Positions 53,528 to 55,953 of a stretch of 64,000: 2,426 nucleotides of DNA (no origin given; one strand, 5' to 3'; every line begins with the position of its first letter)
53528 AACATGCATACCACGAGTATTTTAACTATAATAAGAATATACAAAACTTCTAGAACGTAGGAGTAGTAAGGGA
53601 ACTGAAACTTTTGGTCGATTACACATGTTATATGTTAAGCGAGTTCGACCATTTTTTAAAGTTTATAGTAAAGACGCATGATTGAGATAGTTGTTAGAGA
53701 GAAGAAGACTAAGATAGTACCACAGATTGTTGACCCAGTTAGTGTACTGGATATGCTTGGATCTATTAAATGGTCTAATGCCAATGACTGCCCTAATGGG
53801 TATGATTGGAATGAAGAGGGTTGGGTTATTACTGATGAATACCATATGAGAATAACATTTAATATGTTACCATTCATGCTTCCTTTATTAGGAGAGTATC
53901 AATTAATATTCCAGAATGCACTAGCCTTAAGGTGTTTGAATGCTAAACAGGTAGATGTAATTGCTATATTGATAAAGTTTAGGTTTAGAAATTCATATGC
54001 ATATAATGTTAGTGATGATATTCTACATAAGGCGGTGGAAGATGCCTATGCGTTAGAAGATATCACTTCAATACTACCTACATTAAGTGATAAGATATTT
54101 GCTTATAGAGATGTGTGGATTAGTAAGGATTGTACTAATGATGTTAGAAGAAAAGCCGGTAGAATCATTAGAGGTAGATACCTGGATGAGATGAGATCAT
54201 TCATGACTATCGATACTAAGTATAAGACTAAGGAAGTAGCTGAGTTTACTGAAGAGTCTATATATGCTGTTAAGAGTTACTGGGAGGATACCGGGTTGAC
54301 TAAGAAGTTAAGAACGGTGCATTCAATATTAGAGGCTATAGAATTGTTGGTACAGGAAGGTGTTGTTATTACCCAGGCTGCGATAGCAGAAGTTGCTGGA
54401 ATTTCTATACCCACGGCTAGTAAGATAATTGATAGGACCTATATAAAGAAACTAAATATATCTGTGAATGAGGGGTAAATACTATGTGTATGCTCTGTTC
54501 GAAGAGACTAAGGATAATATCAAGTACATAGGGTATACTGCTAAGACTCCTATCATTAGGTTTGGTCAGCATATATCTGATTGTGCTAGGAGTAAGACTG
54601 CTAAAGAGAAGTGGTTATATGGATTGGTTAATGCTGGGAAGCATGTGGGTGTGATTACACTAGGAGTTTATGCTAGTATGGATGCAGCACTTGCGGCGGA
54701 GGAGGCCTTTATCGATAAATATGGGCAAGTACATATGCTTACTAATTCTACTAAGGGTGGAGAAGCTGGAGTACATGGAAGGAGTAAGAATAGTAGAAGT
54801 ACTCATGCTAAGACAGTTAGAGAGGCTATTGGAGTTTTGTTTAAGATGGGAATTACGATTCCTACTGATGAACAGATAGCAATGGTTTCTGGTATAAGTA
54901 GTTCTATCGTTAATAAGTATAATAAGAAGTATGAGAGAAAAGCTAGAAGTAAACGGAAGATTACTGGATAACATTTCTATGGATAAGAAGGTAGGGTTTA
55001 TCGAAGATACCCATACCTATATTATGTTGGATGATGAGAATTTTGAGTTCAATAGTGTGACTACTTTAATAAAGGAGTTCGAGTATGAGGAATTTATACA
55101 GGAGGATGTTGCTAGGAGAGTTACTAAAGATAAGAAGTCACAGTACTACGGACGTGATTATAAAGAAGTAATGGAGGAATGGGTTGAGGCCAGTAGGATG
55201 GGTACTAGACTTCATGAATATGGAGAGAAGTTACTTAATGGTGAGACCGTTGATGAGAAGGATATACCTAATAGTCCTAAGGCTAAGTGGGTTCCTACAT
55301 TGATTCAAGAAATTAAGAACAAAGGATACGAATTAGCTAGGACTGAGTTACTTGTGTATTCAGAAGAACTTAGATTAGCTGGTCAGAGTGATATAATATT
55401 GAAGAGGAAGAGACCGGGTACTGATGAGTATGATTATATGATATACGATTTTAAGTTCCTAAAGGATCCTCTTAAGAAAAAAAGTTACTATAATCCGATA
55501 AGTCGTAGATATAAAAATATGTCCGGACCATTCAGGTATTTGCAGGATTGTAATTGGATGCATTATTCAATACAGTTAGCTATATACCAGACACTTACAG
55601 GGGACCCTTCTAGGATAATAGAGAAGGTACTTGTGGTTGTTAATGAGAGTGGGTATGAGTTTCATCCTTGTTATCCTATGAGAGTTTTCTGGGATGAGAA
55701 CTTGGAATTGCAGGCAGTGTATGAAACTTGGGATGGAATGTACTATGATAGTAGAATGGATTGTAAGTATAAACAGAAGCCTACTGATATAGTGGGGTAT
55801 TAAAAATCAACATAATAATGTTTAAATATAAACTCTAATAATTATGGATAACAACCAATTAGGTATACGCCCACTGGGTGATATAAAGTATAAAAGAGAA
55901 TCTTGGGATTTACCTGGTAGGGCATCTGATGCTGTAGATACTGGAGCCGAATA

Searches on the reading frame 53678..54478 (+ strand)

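Call 42: search_protein_families(library=phrogs, proteins=[window:53678-54478:+], max_evalue=0.001)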
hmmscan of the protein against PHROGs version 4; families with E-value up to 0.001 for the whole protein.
window:53678-54478:+ (266 aa): 1 family
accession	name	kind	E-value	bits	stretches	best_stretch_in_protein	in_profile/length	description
phrog_14131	-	DNA, RNA and nucleotide metabolism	0.00079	19.6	0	168-261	187-283/351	DNA binding protein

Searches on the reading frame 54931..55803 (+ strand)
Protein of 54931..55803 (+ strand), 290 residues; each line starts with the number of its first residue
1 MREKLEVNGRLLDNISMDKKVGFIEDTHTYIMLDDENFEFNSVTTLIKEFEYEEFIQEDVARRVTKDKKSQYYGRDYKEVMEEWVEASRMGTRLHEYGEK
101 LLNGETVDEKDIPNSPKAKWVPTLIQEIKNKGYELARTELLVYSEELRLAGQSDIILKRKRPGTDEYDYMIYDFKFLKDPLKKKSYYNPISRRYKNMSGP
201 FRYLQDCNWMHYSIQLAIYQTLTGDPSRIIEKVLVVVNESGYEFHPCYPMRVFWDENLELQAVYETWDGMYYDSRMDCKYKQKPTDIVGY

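Call 42: search_protein_families(library=phrogs, proteins=[window:54931-55803:+], max_evalue=0.001)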
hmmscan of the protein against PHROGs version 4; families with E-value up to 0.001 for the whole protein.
window:54931-55803:+ (290 aa): 2 families
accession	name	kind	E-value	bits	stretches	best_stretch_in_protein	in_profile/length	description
phrog_298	-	DNA, RNA and nucleotide metabolism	1.7e-21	77.9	1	17-276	45-267/293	exonuclease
phrog_466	-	DNA, RNA and nucleotide metabolism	0.00023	21.6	0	56-161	181-285/446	exonuclease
